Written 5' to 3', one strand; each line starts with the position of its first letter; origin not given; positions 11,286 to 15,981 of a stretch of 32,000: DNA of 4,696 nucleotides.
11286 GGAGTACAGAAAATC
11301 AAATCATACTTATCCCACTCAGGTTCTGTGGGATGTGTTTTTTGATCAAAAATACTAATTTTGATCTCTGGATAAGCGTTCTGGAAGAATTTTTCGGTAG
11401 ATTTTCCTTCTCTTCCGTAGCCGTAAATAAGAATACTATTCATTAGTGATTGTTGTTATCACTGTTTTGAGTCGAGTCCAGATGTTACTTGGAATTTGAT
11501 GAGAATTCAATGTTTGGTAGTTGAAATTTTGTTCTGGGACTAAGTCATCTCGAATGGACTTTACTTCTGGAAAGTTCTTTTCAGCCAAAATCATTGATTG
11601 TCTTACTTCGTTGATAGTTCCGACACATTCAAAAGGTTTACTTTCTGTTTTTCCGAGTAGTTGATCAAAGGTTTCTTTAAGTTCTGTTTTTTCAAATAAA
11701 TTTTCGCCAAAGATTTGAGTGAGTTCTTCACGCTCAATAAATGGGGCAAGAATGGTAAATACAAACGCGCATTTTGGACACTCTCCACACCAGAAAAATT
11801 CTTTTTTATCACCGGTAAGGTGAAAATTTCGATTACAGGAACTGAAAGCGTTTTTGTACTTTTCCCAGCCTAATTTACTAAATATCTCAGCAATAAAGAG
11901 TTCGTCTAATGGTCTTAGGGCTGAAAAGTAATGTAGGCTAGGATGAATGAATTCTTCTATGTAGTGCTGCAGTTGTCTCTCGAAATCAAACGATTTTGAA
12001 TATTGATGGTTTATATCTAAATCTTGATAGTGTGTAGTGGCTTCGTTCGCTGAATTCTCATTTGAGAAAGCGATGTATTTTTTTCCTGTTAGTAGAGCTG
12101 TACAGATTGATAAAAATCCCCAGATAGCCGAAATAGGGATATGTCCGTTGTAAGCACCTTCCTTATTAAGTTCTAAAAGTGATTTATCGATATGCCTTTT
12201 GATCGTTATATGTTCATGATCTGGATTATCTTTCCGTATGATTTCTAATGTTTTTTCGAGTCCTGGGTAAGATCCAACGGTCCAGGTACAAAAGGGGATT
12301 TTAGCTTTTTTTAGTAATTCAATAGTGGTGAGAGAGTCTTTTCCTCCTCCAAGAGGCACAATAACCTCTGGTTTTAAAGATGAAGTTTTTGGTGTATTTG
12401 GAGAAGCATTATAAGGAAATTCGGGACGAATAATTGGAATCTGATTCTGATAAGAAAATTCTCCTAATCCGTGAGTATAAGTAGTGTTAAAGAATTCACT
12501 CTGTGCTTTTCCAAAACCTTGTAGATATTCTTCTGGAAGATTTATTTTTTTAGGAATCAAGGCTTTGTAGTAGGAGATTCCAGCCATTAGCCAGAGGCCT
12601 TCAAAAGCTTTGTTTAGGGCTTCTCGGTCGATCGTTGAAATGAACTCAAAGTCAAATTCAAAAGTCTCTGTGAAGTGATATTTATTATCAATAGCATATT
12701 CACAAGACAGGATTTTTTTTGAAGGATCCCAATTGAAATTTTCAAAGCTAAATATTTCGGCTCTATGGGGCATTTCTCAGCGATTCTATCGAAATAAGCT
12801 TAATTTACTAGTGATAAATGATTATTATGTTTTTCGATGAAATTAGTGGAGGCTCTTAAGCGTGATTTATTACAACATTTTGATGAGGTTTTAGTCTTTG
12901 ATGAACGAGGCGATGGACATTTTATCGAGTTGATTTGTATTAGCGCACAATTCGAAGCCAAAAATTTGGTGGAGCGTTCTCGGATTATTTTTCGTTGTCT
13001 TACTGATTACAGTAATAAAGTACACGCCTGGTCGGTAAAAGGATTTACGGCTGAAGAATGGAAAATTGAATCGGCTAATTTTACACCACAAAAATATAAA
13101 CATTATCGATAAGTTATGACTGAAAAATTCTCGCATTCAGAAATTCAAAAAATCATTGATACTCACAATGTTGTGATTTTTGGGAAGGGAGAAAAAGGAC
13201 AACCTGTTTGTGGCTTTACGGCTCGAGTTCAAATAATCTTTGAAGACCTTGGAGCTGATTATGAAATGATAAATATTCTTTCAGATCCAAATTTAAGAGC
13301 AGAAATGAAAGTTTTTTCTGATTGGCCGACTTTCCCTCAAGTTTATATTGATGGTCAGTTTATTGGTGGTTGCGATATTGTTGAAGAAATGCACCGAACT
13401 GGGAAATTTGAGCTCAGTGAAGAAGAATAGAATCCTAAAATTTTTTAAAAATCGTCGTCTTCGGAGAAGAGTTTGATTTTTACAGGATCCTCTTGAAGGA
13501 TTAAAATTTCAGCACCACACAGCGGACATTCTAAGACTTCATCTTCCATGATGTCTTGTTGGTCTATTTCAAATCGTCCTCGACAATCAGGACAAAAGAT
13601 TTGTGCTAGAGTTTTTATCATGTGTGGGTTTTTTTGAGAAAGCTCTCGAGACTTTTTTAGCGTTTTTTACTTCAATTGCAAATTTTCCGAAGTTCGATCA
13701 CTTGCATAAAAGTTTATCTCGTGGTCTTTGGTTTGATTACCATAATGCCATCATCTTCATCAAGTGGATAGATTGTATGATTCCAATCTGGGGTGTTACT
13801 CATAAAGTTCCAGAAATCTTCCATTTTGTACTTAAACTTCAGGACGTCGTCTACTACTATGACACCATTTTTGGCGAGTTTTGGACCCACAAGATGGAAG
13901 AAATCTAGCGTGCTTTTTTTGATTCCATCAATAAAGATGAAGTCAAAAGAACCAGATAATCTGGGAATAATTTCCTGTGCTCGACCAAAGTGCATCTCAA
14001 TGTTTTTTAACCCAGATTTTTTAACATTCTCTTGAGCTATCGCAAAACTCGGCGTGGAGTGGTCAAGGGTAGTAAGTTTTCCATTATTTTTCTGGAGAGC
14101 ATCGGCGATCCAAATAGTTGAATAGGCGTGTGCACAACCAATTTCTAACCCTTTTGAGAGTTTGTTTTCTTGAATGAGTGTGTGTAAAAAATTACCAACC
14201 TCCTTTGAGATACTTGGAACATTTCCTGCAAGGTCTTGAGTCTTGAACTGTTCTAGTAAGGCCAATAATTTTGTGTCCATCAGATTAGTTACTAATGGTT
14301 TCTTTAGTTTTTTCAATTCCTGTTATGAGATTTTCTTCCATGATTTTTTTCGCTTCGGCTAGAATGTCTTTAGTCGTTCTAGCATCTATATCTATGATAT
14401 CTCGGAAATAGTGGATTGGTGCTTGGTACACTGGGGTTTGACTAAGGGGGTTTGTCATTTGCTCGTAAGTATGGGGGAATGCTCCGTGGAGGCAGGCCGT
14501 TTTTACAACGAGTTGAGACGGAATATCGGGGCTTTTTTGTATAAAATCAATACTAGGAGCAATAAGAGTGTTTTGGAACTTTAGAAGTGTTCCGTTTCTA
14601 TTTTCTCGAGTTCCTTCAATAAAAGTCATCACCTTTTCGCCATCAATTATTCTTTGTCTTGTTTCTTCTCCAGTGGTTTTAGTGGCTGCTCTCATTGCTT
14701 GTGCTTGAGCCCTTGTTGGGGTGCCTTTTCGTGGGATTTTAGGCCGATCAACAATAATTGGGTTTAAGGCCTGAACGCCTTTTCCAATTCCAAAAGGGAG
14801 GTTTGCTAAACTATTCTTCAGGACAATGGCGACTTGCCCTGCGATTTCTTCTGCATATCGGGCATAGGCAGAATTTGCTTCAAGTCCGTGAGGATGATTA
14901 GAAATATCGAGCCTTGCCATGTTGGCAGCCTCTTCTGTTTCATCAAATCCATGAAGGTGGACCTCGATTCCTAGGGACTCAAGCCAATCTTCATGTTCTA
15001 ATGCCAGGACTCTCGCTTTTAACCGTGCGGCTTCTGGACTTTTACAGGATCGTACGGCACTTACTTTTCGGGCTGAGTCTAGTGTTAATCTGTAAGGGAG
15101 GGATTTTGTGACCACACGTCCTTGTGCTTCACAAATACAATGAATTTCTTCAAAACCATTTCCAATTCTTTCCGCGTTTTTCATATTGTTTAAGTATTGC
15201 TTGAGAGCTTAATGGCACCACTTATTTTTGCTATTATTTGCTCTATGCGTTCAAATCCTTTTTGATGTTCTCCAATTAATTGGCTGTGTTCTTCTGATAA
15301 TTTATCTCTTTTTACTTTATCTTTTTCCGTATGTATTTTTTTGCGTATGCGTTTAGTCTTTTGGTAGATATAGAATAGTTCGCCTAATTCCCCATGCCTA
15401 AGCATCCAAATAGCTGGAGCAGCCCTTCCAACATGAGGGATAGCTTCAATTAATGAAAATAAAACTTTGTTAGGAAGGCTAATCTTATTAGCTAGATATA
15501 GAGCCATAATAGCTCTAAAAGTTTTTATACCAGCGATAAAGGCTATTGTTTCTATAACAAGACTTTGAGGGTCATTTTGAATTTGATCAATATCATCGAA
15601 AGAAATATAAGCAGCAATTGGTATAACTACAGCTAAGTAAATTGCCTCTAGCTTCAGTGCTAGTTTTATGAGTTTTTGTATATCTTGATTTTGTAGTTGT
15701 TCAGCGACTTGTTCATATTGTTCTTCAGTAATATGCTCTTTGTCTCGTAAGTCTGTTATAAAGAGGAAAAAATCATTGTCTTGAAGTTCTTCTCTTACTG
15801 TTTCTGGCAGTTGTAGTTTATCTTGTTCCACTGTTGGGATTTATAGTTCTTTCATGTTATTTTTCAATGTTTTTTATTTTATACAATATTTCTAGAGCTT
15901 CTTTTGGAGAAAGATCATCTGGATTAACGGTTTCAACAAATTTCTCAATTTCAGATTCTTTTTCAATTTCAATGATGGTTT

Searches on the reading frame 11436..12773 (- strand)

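Call 9: search_protein_families(library=pfam, proteins=[window:11436-12773:-], max_evalue=0.01)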
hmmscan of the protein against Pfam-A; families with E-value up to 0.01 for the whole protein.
window:11436-12773:- (445 aa): 0 families

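Call 80: search_protein_families(library=pfam, proteins=[window:11436-12773:-], max_evalue=0.1)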
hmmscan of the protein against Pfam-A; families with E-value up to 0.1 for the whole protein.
window:11436-12773:- (445 aa): 0 families

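Call 81: search_protein_families(library=ncbifam, proteins=[window:11436-12773:-], max_evalue=0.00001)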
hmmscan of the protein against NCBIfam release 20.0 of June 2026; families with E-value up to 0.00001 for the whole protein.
window:11436-12773:- (445 aa): 1 family
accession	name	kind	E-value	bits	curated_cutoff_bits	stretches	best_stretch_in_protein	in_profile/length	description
NF041275.1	MurL_Xanthmoales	equivalog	2.5e-104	349.2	700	1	5-397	7-394/447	UDP-N-acetyl-alpha-D-muramoyl-L-alanyl-L-glutamate epimerase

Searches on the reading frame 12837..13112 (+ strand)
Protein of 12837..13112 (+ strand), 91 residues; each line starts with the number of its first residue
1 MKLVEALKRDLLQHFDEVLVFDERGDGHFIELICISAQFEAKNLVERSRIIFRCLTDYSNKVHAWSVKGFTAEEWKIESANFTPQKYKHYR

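Call 80: search_protein_families(library=pfam, proteins=[window:12837-13112:+], max_evalue=0.1)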
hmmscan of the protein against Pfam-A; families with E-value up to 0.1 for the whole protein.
window:12837-13112:+ (91 aa): 1 family
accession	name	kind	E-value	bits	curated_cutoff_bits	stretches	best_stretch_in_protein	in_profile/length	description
PF01722.23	BolA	-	1.4e-08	35.4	25.7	1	24-74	26-76/76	BolA-like protein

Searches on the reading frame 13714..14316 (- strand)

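Call 28: search_protein_families(library=pfam, proteins=[window:13714-14316:-], max_evalue=0.001)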
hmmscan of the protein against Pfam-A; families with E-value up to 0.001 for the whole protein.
window:13714-14316:- (200 aa): 9 families
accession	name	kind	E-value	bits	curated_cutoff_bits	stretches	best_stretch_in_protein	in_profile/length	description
PF13578.12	Methyltransf_24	-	2.3e-18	67.4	26.3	1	57-158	1-105/105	Methyltransferase domain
PF01596.23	Methyltransf_3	-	2.2e-16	60.2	22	1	15-160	8-157/204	O-methyltransferase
PF13847.12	Methyltransf_31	-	1.7e-09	37.9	27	1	54-159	5-113/145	Methyltransferase domain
PF13649.12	Methyltransf_25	-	4.9e-08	34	27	1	57-129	2-70/97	Methyltransferase domain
PF08241.18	Methyltransf_11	-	9.1e-05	23.5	21.2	1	57-129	1-66/95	Methyltransferase domain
PF01135.25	PCMT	-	0.00029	21.1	20.3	1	47-114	68-134/210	Protein-L-isoaspartate(D-aspartate) O-methyltransferase (PCMT)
PF08242.18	Methyltransf_12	-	0.00061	20.9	30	1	57-129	1-71/98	Methyltransferase domain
PF01209.24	Ubie_methyltran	-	0.00073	19.4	20.1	0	45-129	40-122/233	ubiE/COQ5 methyltransferase family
PF05175.20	MTS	-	0.00074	19.6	23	1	43-127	22-102/170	Methyltransferase small domain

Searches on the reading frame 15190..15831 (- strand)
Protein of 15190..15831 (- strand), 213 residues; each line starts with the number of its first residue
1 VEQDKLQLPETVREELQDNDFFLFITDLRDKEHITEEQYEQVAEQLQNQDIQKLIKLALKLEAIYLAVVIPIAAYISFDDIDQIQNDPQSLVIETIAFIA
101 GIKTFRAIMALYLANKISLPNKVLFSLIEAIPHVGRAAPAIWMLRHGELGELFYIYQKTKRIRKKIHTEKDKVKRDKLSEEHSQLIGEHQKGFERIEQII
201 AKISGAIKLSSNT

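Call 28: search_protein_families(library=pfam, proteins=[window:15190-15831:-], max_evalue=0.001)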
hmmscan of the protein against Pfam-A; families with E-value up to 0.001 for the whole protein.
window:15190-15831:- (213 aa): 1 family
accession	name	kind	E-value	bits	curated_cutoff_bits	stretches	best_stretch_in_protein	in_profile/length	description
PF03172.18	HSR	-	0.00035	21.1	24.9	1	20-55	22-58/99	HSR domain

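Call 80: search_protein_families(library=pfam, proteins=[window:15190-15831:-], max_evalue=0.1)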
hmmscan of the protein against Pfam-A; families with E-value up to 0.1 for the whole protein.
window:15190-15831:- (213 aa): 2 families
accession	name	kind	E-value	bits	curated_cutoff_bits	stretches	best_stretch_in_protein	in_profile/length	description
PF03172.18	HSR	-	0.00035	21.1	24.9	1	20-55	22-58/99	HSR domain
PF09688.15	Wx5_PLAF3D7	-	0.096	13.2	25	0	10-70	7-66/144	Protein of unknown function (Wx5_PLAF3D7)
